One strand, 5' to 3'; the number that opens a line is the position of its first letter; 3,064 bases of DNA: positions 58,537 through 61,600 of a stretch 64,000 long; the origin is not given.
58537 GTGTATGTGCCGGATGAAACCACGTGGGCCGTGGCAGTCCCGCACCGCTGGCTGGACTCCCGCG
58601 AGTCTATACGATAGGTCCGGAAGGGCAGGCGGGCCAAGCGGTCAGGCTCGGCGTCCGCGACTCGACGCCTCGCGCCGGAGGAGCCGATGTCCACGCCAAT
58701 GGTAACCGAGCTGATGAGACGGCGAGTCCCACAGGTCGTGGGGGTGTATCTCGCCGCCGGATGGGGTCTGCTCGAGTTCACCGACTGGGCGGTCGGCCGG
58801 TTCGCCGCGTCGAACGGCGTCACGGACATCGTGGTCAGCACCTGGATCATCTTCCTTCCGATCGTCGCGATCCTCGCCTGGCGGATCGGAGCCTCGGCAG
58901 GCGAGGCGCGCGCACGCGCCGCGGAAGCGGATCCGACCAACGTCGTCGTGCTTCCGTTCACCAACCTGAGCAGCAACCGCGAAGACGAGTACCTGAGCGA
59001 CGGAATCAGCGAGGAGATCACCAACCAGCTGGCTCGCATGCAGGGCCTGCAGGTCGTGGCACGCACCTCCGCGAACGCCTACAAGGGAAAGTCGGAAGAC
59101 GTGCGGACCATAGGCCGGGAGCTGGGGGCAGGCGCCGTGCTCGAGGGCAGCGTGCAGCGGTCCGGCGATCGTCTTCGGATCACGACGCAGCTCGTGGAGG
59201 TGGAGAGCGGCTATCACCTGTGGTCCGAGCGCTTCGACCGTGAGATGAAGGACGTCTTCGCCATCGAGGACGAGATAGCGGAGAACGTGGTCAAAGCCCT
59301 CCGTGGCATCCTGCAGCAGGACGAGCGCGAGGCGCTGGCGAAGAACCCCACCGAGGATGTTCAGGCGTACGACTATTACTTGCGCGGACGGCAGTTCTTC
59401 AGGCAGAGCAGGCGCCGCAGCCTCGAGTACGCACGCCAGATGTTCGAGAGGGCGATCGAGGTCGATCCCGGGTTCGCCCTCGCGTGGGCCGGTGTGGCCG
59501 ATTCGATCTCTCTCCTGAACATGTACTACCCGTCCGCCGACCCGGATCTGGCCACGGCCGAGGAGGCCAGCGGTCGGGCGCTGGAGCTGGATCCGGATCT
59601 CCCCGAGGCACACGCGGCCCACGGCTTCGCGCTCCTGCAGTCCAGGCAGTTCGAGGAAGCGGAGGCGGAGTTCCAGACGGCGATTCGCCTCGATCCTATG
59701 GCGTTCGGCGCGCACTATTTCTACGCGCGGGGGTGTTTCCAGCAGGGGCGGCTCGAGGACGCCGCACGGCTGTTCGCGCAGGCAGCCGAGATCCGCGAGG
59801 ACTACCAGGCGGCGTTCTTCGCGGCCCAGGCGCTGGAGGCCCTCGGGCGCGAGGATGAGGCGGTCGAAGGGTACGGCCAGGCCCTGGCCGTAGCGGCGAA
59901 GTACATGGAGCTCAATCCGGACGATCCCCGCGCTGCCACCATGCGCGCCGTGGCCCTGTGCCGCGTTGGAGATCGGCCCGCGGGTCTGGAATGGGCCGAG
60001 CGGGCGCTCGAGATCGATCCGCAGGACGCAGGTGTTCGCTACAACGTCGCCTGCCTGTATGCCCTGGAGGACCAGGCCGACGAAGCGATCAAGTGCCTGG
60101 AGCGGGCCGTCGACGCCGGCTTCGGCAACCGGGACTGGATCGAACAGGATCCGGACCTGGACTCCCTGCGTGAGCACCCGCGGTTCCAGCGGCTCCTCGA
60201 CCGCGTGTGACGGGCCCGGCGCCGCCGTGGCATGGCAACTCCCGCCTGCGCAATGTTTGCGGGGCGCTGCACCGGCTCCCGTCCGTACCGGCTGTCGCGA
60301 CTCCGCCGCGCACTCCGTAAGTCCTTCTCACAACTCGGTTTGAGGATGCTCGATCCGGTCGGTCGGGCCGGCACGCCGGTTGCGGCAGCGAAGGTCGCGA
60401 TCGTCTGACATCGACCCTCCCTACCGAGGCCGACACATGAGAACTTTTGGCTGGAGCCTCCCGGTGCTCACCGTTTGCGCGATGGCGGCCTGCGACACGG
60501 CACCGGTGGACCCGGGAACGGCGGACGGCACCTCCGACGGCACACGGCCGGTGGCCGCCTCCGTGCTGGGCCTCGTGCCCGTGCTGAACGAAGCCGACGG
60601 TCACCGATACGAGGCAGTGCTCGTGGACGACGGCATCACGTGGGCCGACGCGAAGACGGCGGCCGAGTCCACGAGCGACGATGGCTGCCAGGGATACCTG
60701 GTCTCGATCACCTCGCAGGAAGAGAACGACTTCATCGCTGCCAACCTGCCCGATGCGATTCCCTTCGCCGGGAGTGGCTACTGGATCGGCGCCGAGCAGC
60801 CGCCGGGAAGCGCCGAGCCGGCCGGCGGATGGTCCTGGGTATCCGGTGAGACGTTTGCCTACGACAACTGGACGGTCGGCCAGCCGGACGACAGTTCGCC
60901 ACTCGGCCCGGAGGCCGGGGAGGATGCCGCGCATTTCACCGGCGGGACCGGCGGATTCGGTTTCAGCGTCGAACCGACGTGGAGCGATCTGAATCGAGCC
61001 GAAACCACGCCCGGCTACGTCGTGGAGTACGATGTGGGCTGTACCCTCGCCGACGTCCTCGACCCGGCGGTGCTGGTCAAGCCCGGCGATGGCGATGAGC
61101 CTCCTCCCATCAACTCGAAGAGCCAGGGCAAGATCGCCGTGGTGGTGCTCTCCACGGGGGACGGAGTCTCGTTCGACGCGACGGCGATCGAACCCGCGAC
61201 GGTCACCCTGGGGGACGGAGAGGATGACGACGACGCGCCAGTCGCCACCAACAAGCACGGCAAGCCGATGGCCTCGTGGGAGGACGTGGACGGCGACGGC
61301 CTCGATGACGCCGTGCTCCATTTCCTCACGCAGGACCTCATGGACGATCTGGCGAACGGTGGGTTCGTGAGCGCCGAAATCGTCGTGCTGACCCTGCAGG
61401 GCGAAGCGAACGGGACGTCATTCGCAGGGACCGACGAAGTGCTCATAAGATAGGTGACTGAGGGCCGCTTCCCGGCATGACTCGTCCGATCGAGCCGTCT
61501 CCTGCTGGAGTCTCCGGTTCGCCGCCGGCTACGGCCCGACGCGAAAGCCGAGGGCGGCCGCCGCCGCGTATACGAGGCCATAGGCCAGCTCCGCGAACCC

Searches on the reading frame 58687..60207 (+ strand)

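Call 84: search_protein_families(library=pfam, proteins=[window:58687-60207:+], max_evalue=0.00001)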
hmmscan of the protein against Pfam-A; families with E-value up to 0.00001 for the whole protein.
window:58687-60207:+ (507 aa): 11 families
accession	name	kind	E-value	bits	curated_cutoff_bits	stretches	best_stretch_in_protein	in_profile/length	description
PF13431.12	TPR_17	-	5.5e-17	61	24.4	0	437-468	2-33/34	Tetratricopeptide repeat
PF07719.23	TPR_2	-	1.3e-16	59.6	27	0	307-337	2-32/34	Tetratricopeptide repeat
PF13414.12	TPR_11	-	1.1e-15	57.5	26.8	0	297-318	19-40/42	TPR repeat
PF14559.12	TPR_19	-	4.3e-14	53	25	0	287-337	6-56/68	Tetratricopeptide repeat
PF13181.12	TPR_8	-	8.8e-14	50.9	25.7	0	450-476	3-29/34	Tetratricopeptide repeat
PF00515.34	TPR_1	-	9.4e-14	51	27.8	0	313-337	8-32/34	Tetratricopeptide repeat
PF12895.13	ANAPC3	-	2.3e-12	47.4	27.2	0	289-363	6-79/82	Anaphase-promoting complex, cyclosome, subunit 3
PF13432.12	TPR_16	-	3.1e-10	40.7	32.7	1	315-369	6-60/65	Tetratricopeptide repeat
PF13428.12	TPR_14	-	1.8e-09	37.8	23.5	0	342-378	3-40/44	Tetratricopeptide repeat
PF13424.12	TPR_12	-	3.3e-08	34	30.1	0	379-445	9-76/77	Tetratricopeptide repeat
PF13371.12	TPR_9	-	6.9e-07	29.6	35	0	426-477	7-58/73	Tetratricopeptide repeat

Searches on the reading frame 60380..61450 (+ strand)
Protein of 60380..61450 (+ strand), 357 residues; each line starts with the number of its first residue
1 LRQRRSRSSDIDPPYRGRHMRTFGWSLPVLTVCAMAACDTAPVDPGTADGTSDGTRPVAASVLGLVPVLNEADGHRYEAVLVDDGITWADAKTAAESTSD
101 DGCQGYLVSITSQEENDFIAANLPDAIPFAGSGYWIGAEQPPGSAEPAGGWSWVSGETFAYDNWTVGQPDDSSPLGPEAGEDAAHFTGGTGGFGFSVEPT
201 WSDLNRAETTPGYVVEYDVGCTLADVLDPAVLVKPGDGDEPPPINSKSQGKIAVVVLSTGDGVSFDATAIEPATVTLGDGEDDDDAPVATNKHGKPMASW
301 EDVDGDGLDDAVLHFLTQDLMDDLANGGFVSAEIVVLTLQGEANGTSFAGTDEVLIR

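Call 84: search_protein_families(library=pfam, proteins=[window:60380-61450:+], max_evalue=0.00001)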
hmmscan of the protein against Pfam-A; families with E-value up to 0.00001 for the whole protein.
window:60380-61450:+ (357 aa): 1 family
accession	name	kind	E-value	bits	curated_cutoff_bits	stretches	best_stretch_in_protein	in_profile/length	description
PF00059.27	Lectin_C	-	3.1e-06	28.3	22.6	1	103-170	15-74/107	Lectin C-type domain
